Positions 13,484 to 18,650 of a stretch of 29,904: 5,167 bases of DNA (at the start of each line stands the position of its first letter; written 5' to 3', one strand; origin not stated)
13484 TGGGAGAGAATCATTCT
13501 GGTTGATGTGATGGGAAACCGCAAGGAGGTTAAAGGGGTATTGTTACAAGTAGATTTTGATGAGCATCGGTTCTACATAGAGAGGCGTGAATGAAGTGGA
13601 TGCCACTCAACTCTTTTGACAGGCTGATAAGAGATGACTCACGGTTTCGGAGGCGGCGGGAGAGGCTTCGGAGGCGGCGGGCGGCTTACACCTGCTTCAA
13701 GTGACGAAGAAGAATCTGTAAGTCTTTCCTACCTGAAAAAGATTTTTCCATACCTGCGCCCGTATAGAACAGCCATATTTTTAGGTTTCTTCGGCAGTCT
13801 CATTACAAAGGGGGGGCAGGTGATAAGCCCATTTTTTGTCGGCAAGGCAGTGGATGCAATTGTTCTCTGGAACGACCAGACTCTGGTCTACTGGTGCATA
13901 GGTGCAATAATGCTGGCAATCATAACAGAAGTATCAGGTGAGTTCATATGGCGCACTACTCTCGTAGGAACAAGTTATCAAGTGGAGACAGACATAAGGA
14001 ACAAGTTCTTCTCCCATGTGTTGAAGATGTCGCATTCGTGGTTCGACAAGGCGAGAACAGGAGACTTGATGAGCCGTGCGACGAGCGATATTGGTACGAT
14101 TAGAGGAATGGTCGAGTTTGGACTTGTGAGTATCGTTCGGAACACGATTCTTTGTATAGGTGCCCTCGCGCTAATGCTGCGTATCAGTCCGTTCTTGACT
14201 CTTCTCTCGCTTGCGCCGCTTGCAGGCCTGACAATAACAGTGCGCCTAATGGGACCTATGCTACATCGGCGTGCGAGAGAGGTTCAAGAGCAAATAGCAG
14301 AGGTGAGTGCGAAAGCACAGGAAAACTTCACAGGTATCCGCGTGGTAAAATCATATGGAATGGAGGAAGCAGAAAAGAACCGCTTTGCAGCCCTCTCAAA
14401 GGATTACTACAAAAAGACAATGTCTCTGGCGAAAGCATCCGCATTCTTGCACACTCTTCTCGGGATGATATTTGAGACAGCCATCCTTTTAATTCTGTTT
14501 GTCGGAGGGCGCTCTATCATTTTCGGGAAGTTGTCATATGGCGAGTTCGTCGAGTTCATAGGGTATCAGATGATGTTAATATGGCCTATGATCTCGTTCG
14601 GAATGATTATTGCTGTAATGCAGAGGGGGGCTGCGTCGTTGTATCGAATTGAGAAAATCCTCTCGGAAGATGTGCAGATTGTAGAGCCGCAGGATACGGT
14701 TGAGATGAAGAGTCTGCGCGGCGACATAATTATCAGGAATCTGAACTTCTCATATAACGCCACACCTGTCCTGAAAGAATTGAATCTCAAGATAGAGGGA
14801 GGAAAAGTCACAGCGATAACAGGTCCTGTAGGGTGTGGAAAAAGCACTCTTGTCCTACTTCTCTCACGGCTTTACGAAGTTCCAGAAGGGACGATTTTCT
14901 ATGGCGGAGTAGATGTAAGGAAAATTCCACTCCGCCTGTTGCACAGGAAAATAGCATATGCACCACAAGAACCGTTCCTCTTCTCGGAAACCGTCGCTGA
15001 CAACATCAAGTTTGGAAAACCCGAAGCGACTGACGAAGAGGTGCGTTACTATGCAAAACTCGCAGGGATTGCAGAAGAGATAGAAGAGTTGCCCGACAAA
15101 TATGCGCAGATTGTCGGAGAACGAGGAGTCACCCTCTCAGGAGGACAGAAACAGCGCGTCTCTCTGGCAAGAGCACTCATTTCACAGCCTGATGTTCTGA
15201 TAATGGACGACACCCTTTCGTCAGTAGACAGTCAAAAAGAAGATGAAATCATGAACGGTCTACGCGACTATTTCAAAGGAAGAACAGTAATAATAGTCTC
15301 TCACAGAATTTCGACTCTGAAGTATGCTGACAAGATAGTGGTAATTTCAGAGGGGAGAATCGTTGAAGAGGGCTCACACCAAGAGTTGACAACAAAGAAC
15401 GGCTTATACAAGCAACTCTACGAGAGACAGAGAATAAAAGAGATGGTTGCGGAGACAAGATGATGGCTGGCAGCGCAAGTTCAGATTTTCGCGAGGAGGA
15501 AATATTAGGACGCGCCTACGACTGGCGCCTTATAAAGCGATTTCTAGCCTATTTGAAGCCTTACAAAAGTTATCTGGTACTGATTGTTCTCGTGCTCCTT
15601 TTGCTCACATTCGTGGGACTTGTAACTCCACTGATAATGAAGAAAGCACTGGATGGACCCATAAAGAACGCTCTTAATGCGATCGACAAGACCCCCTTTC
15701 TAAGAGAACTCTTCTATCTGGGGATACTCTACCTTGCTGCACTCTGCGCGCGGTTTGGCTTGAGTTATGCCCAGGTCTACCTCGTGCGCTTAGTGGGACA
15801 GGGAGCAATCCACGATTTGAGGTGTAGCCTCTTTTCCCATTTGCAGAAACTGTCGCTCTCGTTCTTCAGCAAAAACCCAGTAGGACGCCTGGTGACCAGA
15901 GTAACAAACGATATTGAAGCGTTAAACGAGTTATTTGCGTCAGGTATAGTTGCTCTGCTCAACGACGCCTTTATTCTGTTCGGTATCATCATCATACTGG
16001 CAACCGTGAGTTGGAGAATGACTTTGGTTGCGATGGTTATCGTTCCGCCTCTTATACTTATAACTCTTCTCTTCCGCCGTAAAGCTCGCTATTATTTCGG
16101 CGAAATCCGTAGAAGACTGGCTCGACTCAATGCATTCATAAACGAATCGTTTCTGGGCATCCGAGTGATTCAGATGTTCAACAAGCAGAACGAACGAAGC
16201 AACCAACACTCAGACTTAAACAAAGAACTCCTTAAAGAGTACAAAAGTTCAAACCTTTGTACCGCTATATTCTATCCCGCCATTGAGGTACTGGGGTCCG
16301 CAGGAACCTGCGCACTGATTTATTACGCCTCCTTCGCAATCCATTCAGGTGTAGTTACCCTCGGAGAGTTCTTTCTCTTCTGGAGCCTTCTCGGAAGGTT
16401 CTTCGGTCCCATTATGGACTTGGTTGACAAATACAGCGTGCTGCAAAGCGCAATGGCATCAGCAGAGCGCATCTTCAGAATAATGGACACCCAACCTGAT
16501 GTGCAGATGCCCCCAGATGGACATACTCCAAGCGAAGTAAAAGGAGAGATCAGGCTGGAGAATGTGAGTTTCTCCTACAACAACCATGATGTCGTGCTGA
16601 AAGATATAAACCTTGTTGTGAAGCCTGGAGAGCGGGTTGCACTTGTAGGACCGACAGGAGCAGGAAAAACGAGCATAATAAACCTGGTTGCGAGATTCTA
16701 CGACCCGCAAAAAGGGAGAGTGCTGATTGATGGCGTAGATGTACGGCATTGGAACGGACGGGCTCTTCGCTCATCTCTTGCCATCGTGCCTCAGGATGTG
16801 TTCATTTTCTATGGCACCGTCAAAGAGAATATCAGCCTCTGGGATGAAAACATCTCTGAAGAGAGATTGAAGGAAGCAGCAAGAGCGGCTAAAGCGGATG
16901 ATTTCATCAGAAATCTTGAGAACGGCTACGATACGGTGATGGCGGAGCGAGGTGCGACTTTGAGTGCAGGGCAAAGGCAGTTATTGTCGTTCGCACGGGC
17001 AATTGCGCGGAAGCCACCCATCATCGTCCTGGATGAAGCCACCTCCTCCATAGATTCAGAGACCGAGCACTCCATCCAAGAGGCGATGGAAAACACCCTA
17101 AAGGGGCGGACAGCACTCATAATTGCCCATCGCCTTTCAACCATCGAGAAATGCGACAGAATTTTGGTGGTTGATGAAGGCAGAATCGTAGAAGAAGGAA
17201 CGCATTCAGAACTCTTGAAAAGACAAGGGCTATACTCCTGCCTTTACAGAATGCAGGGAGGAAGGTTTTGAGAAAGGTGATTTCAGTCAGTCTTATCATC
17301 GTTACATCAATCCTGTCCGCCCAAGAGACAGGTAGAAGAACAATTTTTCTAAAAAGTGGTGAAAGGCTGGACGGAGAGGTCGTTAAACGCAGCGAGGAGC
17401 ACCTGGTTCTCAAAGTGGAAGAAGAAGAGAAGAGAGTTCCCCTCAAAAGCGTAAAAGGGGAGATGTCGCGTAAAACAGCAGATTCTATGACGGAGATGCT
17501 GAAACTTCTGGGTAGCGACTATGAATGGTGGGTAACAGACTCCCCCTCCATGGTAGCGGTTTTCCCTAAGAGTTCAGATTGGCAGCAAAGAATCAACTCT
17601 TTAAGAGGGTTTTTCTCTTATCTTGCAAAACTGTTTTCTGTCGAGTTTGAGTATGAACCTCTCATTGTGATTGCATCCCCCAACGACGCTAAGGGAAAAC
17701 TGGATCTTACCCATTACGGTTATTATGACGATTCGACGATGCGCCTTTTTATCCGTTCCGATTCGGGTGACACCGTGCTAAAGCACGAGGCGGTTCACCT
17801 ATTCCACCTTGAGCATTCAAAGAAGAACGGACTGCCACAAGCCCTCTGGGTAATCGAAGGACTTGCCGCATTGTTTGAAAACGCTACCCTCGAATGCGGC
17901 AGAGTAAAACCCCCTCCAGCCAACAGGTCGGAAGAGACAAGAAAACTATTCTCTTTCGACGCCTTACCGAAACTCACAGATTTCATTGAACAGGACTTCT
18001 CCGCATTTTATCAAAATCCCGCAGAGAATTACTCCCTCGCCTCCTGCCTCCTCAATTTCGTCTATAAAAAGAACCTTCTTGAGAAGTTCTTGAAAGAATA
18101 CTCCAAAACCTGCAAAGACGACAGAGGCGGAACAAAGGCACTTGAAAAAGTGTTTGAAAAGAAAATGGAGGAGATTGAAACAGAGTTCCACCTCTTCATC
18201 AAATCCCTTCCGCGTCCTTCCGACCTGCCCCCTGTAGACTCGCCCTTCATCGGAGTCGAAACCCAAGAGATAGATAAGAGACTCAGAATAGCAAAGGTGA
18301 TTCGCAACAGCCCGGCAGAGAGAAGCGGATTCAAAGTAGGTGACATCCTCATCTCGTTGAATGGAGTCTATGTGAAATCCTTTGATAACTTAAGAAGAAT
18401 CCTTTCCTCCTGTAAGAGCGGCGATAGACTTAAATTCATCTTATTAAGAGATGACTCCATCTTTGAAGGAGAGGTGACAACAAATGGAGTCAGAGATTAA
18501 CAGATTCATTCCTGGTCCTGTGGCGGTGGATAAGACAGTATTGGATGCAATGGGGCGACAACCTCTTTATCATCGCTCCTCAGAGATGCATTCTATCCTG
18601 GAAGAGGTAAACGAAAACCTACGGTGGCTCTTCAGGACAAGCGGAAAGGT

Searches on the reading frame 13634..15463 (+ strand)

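Call 100: search_protein_families(library=pfam, proteins=[window:13634-15463:+], max_evalue=0.00001)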
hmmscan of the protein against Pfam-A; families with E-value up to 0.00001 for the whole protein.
window:13634-15463:+ (609 aa): 3 families
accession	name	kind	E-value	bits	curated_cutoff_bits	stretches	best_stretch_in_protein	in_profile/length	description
PF00664.28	ABC_membrane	-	8.2e-49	167.2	28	1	48-319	1-274/274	ABC transporter transmembrane region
PF00005.33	ABC_tran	-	1.3e-29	104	25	1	380-527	1-135/137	ABC transporter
PF02463.25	SMC_N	-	2.3e-06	27.6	40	0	466-572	119-212/220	RecF/RecN/SMC N terminal domain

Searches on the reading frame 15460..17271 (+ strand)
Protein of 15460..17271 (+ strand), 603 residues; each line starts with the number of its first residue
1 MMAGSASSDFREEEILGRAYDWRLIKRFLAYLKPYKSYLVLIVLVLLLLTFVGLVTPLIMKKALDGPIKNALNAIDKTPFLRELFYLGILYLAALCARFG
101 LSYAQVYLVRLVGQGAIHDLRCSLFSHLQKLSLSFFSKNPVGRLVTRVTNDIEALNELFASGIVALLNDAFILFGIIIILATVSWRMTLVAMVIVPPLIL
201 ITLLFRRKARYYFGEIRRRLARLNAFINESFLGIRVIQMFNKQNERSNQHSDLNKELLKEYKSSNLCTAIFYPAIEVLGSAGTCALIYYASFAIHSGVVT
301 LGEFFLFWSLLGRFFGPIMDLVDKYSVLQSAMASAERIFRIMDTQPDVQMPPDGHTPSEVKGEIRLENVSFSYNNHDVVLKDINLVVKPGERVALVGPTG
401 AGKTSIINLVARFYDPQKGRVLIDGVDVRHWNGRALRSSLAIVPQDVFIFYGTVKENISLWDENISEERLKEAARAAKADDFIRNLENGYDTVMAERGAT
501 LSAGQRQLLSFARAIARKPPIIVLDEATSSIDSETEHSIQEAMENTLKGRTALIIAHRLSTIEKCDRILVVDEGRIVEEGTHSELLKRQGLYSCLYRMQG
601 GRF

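Call 100: search_protein_families(library=pfam, proteins=[window:15460-17271:+], max_evalue=0.00001)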
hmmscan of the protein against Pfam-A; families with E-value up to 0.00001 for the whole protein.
window:15460-17271:+ (603 aa): 4 families
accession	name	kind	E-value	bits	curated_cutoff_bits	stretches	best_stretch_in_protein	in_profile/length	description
PF00664.28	ABC_membrane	-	7e-46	157.5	28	1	39-317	1-273/274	ABC transporter transmembrane region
PF00005.33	ABC_tran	-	1.2e-31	110.5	25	1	380-529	1-137/137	ABC transporter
PF02463.25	SMC_N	-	5.1e-07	29.8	40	0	460-571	135-211/220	RecF/RecN/SMC N terminal domain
PF13191.12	AAA_16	-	5e-06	27.5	32.6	0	391-545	25-158/167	AAA ATPase domain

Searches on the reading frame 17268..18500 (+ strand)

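Call 100: search_protein_families(library=pfam, proteins=[window:17268-18500:+], max_evalue=0.00001)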
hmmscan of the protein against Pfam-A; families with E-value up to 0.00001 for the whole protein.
window:17268-18500:+ (410 aa): 3 families
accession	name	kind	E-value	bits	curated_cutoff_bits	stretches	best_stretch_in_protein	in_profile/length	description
PF13180.12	PDZ_2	-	4.7e-14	52.9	27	1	326-400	1-75/80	PDZ domain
PF17820.7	PDZ_6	-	1.1e-10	41.6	27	1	341-382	2-43/54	PDZ domain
PF00595.29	PDZ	-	7.4e-07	29.9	23.2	1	331-378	15-66/81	PDZ domain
